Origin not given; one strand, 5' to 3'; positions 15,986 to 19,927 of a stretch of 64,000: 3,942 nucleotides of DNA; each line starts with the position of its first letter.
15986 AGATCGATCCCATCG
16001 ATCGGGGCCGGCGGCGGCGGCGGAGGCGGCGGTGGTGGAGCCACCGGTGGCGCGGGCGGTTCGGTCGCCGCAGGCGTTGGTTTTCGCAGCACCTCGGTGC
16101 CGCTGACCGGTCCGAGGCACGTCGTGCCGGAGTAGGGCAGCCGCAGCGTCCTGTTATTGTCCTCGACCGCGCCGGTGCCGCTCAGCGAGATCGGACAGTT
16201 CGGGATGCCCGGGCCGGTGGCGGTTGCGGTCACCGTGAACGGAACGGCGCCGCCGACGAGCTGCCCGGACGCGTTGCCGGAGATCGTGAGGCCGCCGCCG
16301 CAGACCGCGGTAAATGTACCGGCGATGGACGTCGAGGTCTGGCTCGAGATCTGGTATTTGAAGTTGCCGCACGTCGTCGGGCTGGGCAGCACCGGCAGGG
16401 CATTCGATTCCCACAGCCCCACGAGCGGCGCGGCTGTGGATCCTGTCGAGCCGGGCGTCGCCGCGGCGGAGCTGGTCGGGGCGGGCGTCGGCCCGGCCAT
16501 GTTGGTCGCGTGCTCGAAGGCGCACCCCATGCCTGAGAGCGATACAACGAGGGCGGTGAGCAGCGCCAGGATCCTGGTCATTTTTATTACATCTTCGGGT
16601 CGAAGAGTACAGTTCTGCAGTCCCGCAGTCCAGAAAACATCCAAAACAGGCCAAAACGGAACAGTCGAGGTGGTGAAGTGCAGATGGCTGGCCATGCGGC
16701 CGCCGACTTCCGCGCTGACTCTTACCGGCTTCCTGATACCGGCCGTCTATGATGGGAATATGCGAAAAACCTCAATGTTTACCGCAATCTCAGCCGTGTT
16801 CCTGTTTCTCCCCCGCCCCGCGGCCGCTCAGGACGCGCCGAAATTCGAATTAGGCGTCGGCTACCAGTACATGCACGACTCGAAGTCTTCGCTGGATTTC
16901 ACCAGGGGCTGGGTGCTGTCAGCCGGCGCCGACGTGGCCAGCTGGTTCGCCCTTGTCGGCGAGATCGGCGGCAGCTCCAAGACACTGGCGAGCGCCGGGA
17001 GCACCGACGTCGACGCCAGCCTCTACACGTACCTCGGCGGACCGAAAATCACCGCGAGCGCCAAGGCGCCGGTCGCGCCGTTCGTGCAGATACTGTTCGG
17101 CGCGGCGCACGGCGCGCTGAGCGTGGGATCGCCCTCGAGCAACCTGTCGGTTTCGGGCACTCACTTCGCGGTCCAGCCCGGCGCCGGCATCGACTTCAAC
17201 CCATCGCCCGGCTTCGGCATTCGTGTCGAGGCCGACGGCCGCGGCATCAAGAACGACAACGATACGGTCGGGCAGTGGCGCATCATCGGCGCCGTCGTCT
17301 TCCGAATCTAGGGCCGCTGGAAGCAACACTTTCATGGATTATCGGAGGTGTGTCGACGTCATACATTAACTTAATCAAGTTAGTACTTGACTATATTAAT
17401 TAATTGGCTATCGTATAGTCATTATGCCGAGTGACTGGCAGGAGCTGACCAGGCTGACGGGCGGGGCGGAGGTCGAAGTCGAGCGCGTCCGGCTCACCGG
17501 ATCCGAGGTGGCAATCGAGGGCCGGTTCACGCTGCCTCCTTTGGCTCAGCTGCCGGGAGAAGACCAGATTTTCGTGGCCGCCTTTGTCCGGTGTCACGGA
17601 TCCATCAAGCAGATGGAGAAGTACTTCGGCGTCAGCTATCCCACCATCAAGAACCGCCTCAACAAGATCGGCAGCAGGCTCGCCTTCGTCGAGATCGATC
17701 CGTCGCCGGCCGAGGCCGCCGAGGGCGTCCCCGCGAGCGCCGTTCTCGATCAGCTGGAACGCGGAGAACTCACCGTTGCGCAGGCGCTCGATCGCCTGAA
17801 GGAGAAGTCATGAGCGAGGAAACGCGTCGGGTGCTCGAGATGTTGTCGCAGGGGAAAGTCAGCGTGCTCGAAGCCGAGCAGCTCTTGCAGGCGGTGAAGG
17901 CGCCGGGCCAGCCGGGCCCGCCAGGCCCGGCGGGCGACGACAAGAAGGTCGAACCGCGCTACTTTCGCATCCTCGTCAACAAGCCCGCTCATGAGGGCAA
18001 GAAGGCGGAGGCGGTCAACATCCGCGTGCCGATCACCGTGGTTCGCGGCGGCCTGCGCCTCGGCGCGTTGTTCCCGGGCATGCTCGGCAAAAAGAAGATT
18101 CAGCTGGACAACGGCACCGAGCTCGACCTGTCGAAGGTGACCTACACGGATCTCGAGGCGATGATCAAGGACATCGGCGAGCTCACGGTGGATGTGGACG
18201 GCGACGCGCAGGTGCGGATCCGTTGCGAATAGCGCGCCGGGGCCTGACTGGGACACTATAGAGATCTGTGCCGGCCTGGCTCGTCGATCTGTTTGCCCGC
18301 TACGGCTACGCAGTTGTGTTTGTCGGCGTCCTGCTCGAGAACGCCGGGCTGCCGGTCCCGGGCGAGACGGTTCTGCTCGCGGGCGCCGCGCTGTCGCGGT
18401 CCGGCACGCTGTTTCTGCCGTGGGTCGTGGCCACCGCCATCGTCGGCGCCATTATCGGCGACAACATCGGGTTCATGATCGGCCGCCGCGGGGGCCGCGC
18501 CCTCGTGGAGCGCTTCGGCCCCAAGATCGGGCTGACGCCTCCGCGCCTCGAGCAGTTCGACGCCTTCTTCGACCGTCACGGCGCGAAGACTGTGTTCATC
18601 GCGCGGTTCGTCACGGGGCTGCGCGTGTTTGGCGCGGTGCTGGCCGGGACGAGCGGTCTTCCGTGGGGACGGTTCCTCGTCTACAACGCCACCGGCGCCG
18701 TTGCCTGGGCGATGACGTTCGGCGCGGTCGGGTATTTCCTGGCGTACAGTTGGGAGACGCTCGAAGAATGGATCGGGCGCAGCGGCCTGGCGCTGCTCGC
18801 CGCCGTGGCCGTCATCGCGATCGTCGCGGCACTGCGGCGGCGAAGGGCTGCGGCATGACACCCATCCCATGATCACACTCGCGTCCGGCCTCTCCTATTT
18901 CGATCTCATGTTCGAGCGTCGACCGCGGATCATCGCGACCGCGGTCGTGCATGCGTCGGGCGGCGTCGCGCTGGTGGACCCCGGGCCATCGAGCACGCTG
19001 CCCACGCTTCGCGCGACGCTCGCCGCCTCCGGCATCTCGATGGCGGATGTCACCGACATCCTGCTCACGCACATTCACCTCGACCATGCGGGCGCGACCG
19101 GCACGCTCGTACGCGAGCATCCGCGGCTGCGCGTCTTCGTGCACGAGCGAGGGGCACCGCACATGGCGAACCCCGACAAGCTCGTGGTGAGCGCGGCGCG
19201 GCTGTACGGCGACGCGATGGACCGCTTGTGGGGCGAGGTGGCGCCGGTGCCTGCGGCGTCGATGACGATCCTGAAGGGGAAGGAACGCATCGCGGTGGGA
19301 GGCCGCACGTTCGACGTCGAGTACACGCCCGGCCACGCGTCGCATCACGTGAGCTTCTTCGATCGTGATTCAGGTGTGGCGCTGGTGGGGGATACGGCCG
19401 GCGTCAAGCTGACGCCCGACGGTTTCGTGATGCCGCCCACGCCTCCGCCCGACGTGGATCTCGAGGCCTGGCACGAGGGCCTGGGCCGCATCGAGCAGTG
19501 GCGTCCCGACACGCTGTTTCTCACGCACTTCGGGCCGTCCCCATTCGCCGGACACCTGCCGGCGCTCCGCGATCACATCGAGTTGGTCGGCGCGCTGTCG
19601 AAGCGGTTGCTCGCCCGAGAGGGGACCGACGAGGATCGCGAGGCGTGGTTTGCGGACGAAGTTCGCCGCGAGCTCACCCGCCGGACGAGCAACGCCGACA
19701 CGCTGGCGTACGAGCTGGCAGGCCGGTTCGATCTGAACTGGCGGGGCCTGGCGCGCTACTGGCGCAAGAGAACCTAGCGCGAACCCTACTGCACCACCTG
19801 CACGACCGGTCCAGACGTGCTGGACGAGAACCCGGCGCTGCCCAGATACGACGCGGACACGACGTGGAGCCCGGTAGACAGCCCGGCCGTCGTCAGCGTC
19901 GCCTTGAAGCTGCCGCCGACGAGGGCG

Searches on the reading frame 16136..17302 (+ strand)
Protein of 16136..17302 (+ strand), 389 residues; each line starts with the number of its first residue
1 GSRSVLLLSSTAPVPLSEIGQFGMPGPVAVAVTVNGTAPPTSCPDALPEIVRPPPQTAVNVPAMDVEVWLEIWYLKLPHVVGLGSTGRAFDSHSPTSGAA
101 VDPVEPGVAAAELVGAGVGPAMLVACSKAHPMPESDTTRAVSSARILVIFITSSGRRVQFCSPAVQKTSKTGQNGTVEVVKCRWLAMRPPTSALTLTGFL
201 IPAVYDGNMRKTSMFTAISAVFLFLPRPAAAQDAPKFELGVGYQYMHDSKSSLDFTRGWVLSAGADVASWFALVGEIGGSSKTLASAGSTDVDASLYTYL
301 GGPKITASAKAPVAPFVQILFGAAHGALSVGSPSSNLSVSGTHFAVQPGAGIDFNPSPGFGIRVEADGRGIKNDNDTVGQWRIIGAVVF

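Call 59: search_protein_families(library=pfam, max_evalue=0.0001, proteins=[window:16136-17302:+])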
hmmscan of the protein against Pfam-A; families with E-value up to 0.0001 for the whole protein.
window:16136-17302:+ (389 aa): 1 family
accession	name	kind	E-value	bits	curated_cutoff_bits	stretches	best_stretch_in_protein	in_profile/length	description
PF13505.12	OMP_b-brl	-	5.3e-12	46.7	28.7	1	218-378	2-164/175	Outer membrane protein beta-barrel domain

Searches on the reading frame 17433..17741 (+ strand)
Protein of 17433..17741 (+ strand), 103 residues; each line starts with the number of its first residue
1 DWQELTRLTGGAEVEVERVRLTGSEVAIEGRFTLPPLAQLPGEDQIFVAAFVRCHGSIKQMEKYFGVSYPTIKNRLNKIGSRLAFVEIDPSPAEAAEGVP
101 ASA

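Call 30: search_protein_families(library=pfam, max_evalue=0.001, proteins=[window:17433-17741:+])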
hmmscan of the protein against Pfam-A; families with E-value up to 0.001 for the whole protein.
window:17433-17741:+ (103 aa): 1 family
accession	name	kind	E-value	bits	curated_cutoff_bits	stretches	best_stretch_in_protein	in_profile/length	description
PF09862.15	DUF2089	-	3.4e-18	65.5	33.4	1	40-84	1-45/47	Domain of unknown function (DUF2089)-HTH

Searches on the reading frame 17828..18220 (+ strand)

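Call 30: search_protein_families(library=pfam, max_evalue=0.001, proteins=[window:17828-18220:+])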
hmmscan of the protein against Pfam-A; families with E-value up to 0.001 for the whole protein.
window:17828-18220:+ (131 aa): 1 family
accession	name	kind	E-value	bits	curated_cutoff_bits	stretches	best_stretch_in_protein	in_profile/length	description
PF22746.1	SHOCT-like_DUF2089-C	-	0.00017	21.6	27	1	1-27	5-31/32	SHOCT-like domain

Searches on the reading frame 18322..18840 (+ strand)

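Call 30: search_protein_families(library=pfam, max_evalue=0.001, proteins=[window:18322-18840:+])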
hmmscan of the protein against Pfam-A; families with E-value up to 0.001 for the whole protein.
window:18322-18840:+ (173 aa): 1 family
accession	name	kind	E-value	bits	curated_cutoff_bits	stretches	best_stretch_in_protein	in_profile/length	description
PF09335.16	VTT_dom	-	3.5e-17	63.4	33.9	1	12-138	1-122/123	VTT domain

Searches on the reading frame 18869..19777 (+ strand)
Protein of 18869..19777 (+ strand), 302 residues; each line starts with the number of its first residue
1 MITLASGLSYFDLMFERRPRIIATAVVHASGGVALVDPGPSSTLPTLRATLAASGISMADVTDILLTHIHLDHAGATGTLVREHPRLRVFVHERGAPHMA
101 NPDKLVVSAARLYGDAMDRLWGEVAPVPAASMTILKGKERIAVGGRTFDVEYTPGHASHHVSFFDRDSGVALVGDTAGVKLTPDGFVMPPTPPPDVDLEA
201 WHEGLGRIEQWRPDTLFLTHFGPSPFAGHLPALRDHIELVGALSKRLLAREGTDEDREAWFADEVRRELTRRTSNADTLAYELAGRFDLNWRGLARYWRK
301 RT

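Call 36: search_protein_families(library=ncbifam, max_evalue=0.01, proteins=[window:18869-19777:+])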
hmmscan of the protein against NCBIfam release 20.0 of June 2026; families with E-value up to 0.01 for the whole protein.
window:18869-19777:+ (302 aa): 36 families (the best 25 are shown)
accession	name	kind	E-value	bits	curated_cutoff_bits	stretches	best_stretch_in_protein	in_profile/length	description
NF033105.1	bla_subclass_B3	equivalog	2.8e-12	46.5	240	1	22-163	23-153/257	subclass B3 metallo-beta-lactamase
TIGR03413.1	GSH_gloB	equivalog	6.2e-12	45.4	200.8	2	29-95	18-77/248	hydroxyacylglutathione hydrolase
NF012229.1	bla_class_B_core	domain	2.7e-10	40.6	100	1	26-163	19-136/139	metallo-beta-lactamase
TIGR04558.1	SoxH_rel_PQQ_1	hypoth_equivalog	1.2e-09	37.7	300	1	20-220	32-213/285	quinoprotein relay system zinc metallohydrolase 1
NF007597.0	PRK10241.1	equivalog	2.2e-08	33.7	421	1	32-91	23-76/251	hydroxyacylglutathione hydrolase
NF033106.1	blaL1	exception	3.7e-08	32.7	560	1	25-159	62-184/290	L1 family subclass B3 metallo-beta-lactamase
TIGR04559.1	SoxH_rel_PQQ_2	hypoth_equivalog_domain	2.5e-07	30.4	280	1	23-183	31-184/283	quinoprotein relay system zinc metallohydrolase 2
NF047979.1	lactonase_AidB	equivalog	8.5e-07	28.5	360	1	25-74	54-107/271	AidB family quorum-quenching N-acyl homoserine lactonase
NF053820.1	MBLfold_Strvi7410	exception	1.9e-06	27.6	525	1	26-86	28-89/343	Strvi_7410 family MBL fold metallo-hydrolase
NF000405.1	HARLDQ_not_B3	exception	3.9e-06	26.6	350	1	26-161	44-167/267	HARLDQ motif MBL-fold protein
NF012140.0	blaBJP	exception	8e-06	24.8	600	1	22-158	55-179/294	BJP family subclass B3 metallo-beta-lactamase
NF000438.2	blaPOM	exception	8.2e-06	25.2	610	1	22-170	57-195/286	POM family subclass B3 metallo-beta-lactamase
NF040644.1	blaPAM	exception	1.6e-05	24.1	615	1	22-164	57-187/287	PAM family subclass B3 metallo-beta-lactamase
NF000427.2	blaCAU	exception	2.1e-05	23.9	500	1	24-100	28-104/262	CAU/MBL1b family subclass B3 metallo-beta-lactamase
NF045700.1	AHLLactAttM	equivalog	3.5e-05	23.4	390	1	49-80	82-113/257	AttM family quorum-quenching N-acyl homoserine lactonase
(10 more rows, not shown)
